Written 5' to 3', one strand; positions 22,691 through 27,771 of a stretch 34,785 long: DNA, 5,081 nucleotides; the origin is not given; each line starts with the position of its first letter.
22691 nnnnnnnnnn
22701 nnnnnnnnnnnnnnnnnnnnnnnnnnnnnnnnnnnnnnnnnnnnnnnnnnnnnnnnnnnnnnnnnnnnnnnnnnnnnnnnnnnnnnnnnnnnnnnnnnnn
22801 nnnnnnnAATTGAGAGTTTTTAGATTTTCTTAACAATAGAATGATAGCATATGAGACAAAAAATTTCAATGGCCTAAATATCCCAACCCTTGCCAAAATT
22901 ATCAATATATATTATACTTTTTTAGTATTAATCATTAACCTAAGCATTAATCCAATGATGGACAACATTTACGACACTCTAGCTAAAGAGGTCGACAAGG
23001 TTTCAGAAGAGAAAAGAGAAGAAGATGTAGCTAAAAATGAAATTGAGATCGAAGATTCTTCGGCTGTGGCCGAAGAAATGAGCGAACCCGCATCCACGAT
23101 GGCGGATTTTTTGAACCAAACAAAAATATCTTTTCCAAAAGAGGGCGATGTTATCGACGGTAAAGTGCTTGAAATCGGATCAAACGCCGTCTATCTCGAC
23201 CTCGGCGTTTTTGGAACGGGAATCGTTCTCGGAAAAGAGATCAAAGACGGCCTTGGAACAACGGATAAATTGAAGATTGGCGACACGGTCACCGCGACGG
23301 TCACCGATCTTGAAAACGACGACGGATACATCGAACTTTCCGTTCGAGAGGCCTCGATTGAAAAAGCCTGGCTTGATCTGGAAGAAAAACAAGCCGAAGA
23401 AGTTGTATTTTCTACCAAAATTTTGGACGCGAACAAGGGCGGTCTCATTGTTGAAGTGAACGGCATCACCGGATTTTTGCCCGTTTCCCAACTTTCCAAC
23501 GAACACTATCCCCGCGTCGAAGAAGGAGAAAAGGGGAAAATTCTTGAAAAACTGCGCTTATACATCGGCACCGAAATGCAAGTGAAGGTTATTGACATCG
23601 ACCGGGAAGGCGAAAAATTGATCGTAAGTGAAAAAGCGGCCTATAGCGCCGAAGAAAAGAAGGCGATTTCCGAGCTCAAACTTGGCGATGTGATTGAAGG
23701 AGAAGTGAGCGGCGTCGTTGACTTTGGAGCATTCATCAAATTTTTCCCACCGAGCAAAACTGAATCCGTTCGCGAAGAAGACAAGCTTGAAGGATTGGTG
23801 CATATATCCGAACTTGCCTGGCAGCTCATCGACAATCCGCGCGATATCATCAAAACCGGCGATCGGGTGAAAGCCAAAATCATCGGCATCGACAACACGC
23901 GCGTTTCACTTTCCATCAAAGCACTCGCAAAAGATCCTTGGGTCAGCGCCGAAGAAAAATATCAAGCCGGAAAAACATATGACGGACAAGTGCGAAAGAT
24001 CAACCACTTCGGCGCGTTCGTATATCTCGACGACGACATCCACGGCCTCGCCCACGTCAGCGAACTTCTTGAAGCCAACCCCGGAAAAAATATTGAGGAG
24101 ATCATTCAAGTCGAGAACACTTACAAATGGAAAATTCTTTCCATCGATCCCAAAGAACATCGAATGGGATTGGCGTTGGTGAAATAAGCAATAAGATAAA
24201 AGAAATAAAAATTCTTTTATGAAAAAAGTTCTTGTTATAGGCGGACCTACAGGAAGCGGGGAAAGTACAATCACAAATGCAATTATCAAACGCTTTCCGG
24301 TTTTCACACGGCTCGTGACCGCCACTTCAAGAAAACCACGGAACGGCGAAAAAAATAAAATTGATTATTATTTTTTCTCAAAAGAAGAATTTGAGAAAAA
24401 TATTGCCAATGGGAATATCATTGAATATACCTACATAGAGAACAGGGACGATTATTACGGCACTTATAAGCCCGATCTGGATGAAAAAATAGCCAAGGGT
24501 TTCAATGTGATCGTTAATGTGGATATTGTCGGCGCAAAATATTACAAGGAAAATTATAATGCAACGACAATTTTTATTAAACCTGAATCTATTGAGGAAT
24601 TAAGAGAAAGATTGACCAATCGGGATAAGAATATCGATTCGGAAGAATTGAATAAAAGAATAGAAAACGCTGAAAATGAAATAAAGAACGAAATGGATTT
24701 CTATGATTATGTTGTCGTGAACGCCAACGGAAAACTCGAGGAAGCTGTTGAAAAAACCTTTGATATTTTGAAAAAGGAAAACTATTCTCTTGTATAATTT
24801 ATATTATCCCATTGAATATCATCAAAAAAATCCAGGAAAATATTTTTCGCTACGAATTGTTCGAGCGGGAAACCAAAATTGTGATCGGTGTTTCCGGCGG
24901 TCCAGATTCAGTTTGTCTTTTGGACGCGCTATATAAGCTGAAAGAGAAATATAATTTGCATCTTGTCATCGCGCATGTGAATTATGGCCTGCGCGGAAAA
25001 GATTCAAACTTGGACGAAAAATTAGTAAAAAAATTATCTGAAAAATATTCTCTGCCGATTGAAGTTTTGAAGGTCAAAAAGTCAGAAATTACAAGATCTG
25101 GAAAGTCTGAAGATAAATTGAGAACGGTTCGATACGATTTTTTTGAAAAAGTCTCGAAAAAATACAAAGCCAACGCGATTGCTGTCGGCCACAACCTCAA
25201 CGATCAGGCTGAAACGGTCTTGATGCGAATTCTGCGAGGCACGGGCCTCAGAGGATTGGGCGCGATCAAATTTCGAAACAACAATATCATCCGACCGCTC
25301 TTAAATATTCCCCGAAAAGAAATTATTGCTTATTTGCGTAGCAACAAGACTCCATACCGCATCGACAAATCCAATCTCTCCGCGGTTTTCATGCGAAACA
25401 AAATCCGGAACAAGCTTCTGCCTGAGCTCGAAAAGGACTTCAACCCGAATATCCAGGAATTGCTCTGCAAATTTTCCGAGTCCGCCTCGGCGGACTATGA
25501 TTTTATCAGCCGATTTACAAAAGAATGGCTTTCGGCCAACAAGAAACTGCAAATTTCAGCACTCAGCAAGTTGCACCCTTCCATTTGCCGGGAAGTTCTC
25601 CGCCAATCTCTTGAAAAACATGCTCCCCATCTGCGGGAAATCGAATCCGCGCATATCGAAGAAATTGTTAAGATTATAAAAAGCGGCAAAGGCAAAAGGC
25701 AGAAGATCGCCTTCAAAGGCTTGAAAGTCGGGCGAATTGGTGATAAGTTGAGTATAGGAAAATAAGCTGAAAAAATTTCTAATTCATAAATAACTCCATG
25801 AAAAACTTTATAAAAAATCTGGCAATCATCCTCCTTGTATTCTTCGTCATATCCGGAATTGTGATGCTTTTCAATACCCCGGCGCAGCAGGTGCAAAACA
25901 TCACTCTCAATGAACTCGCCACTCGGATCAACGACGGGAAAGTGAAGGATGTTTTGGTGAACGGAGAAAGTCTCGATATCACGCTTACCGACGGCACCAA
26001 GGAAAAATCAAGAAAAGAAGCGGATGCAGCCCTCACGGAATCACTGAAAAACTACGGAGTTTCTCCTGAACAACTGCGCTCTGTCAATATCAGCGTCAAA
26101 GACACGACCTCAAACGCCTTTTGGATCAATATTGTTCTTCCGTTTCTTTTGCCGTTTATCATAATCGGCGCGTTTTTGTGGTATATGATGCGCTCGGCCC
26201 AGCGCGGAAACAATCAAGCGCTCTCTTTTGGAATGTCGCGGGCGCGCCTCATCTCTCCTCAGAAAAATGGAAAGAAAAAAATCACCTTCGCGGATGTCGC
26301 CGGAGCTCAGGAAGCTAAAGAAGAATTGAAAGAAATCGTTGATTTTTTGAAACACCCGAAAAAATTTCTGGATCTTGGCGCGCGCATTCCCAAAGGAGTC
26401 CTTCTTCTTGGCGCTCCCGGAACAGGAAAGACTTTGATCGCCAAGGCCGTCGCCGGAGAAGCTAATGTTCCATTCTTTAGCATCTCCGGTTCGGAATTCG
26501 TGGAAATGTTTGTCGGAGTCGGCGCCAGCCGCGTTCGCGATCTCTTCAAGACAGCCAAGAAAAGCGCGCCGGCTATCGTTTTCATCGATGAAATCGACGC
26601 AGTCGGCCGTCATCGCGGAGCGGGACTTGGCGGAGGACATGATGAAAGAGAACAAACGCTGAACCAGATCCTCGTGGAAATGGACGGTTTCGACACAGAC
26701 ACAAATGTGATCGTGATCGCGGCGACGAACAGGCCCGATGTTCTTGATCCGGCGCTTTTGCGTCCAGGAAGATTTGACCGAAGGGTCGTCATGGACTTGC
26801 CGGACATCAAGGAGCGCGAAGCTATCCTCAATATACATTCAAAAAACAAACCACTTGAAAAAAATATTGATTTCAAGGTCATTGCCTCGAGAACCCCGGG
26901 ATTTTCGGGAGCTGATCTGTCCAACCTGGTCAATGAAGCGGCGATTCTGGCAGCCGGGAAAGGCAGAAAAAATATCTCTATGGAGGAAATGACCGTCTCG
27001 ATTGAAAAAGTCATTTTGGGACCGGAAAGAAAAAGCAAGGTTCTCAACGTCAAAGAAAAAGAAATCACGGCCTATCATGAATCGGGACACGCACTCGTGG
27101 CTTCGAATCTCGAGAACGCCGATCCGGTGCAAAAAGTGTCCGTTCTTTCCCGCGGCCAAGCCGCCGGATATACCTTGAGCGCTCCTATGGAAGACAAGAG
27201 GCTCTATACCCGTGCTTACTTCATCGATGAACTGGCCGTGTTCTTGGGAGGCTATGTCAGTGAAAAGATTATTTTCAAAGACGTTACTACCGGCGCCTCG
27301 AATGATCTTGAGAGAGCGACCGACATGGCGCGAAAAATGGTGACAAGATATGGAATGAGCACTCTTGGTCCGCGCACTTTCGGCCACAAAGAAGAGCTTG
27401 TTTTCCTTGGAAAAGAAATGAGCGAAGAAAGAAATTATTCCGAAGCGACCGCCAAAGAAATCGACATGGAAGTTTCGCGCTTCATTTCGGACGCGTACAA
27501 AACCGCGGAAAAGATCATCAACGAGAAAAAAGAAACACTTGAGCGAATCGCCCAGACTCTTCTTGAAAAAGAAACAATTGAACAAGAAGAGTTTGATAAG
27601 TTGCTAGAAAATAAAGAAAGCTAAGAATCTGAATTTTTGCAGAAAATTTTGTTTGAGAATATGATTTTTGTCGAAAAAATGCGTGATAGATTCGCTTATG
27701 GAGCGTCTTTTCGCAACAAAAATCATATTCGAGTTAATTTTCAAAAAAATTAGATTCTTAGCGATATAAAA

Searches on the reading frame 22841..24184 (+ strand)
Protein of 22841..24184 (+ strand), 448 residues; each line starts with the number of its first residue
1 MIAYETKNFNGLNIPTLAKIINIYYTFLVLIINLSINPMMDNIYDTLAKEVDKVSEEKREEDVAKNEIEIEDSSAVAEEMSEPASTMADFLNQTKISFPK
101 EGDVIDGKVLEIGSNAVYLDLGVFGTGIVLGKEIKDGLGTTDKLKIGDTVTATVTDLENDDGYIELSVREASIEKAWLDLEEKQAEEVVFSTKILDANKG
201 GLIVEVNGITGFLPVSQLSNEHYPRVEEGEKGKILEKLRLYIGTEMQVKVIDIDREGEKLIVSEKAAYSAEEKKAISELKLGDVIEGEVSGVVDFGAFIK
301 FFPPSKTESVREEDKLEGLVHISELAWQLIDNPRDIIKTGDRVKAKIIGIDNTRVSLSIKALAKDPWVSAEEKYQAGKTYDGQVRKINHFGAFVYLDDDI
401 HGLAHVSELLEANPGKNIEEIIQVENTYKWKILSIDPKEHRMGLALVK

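Call 9: search_protein_families(library=pfam, max_evalue=0.01, proteins=[window:22841-24184:+])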
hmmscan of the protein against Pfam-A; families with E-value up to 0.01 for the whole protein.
window:22841-24184:+ (448 aa): 4 families
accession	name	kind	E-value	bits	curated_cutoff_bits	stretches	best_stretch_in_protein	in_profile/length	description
PF00575.29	S1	-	1.2e-44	151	22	4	279-360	2-74/74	S1 RNA binding domain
PF23459.1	S1_RRP5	-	1.6e-10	41.9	27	1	374-440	1-66/72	RRP5 S1 domain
PF21710.3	Spt6_S1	-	2.2e-09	37.9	27.5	1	383-446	23-86/91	Spt6, S1/OB domain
PF21543.3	CvfB_2nd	-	0.0083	16.5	27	0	339-360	53-75/76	Virulence regulatory factor CvfB, second domain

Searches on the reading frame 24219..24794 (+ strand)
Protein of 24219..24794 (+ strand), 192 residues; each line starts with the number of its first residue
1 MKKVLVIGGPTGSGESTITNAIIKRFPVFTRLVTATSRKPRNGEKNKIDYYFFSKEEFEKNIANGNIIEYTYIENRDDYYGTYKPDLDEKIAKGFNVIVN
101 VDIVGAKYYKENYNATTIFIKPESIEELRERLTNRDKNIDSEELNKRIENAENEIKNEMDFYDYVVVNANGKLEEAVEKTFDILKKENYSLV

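Call 9: search_protein_families(library=pfam, max_evalue=0.01, proteins=[window:24219-24794:+])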
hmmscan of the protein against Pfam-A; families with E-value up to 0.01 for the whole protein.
window:24219-24794:+ (192 aa): 1 family
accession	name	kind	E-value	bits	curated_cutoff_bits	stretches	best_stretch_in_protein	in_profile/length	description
PF00625.27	Guanylate_kin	-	9.6e-33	113.8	25.2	1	2-186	2-181/182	Guanylate kinase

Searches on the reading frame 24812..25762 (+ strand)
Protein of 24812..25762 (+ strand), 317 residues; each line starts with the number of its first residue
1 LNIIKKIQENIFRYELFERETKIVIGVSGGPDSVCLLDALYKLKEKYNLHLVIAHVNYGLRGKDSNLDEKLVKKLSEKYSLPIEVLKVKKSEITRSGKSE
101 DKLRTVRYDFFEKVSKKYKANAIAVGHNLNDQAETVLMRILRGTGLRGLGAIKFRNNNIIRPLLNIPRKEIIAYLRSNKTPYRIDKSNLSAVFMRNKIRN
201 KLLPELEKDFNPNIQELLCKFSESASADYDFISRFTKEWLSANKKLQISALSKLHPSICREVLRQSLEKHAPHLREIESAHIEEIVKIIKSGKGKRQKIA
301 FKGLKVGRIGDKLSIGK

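Call 9: search_protein_families(library=pfam, max_evalue=0.01, proteins=[window:24812-25762:+])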
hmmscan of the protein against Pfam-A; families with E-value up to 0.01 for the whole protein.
window:24812-25762:+ (317 aa): 4 families
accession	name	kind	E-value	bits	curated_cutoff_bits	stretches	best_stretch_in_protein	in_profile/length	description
PF01171.26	ATP_bind_3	-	1.8e-52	178.2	27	1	22-200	1-181/182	PP-loop family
PF09179.16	TilS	-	9.3e-06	26.3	21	1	246-306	1-59/67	TilS substrate binding domain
PF01507.26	PAPS_reduct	-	5.7e-05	23.6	22.5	1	23-182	2-156/175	Phosphoadenosine phosphosulfate reductase domain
PF06508.19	QueC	-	0.0084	16.1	22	0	22-101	1-74/210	Queuosine biosynthesis protein QueC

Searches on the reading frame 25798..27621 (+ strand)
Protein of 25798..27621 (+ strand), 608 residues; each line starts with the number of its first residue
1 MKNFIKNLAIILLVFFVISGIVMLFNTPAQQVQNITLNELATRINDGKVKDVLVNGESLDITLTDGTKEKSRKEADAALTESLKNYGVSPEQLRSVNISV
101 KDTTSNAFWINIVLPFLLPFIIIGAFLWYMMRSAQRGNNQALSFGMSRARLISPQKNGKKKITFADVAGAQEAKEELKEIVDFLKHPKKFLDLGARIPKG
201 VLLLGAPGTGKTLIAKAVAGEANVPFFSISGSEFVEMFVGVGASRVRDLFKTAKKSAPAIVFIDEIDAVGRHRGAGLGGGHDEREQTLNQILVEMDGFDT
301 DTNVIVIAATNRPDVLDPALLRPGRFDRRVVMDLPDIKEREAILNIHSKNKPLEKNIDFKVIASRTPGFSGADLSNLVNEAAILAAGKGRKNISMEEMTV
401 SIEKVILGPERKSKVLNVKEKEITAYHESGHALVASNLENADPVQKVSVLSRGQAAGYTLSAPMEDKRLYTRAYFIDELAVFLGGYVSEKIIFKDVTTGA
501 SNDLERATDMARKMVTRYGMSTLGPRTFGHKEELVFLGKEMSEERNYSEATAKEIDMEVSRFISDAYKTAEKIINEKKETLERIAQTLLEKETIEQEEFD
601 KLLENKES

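Call 9: search_protein_families(library=pfam, max_evalue=0.01, proteins=[window:25798-27621:+])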
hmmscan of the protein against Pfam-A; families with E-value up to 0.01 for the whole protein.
window:25798-27621:+ (608 aa): 10 families
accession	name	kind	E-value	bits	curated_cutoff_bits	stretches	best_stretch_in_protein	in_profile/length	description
PF01434.24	Peptidase_M41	-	5.6e-68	229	29.9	1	415-602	2-191/191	Peptidase family M41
PF00004.35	AAA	-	1.4e-45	155.4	21.2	1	201-333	1-130/131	ATPase family associated with various cellular activities (AAA)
PF17862.7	AAA_lid_3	-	3.1e-14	52.6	27.2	1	356-398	1-43/45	AAA+ lid domain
PF06480.20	FtsH_ext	-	6.5e-09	36.4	25.5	1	10-91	3-99/103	FtsH Extracellular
PF07728.20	AAA_5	-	4.6e-06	27.1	22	1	200-322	1-137/139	AAA domain (dynein-related subfamily)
PF06068.19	TIP49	-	6.3e-05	22.7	23.8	1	168-235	27-89/347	TIP49 P-loop domain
PF20720.3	nSTAND3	-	0.00019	21.6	27.2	1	201-347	20-152/155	Novel STAND NTPase 3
PF05496.18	RuvB_N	-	0.00071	19.8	27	1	164-268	6-95/159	Holliday junction DNA helicase RuvB P-loop domain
PF13191.12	AAA_16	-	0.0043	18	32.6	0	198-223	24-49/167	AAA ATPase domain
PF13207.12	AAA_17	-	0.0068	17.1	27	0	204-255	1-51/136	AAA domain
